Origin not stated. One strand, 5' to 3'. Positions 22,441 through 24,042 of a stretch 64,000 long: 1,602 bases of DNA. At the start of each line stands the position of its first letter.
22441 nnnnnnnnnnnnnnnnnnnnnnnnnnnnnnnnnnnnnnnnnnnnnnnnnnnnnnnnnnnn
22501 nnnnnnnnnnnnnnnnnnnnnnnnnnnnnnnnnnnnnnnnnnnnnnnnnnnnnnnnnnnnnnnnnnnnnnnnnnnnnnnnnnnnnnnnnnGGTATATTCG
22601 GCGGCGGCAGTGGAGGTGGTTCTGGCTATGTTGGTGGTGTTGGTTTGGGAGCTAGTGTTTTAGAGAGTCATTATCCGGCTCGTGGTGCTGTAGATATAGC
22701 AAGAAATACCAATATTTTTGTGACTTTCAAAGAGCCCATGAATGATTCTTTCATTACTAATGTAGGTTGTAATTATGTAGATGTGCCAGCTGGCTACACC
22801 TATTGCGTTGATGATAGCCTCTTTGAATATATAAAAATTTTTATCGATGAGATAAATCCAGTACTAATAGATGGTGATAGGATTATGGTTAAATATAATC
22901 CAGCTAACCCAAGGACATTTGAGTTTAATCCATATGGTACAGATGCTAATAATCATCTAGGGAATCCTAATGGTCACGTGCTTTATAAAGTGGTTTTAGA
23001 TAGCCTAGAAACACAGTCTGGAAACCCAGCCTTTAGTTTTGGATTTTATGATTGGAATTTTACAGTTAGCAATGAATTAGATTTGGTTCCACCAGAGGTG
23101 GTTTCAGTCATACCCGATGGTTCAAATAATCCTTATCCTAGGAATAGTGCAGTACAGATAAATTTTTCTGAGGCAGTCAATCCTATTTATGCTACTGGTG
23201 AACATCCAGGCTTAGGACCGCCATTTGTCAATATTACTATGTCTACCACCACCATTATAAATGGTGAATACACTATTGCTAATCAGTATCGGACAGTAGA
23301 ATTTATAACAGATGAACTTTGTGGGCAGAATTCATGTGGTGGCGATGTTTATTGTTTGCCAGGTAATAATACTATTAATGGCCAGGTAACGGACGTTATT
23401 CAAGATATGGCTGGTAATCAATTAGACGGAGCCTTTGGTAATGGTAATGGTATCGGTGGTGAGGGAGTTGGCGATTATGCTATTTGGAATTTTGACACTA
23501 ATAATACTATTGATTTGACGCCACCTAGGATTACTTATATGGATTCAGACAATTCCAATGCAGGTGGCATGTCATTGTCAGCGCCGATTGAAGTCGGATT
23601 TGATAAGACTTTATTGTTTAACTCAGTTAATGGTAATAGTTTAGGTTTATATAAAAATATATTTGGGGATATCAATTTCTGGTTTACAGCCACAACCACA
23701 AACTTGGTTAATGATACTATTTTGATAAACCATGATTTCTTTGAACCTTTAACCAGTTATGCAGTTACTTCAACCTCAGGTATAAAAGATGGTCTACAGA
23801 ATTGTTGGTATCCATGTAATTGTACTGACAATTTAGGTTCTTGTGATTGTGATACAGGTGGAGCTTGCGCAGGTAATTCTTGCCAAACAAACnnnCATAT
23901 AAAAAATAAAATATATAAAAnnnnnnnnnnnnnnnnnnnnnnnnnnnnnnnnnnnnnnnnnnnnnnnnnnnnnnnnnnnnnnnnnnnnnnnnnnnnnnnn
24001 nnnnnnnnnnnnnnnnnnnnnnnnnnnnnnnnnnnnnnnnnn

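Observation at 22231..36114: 14-kb cell-surface locus: 3114-aa giant multidomain protein plus a paralog sharing a TrbC/VirB2-like two-helix N-terminal module, followed by Cys-rich and Ca-binding-repeat membrane proteins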

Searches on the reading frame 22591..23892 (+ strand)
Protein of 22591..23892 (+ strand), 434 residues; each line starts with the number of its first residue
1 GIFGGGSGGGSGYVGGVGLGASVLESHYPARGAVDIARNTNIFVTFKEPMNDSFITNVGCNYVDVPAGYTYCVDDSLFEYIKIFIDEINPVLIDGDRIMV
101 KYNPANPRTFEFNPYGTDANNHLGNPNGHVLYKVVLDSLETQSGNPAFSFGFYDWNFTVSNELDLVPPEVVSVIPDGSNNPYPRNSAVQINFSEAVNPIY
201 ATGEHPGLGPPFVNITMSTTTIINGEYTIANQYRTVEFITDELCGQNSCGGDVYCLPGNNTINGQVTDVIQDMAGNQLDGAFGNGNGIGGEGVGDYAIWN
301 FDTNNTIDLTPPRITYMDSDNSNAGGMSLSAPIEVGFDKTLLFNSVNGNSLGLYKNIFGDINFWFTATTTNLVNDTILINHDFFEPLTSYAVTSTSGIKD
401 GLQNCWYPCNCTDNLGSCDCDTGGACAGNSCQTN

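Call 30: search_protein_families(library=pfam, proteins=[window:22591-23892:+], max_evalue=0.1)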
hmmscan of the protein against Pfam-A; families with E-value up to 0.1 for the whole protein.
window:22591-23892:+ (434 aa): 1 family
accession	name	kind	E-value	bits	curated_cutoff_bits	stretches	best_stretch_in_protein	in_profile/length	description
PF13205.12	Big_5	-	3.8e-13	50.5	23.6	2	23-56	6-39/105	Bacterial Ig-like domain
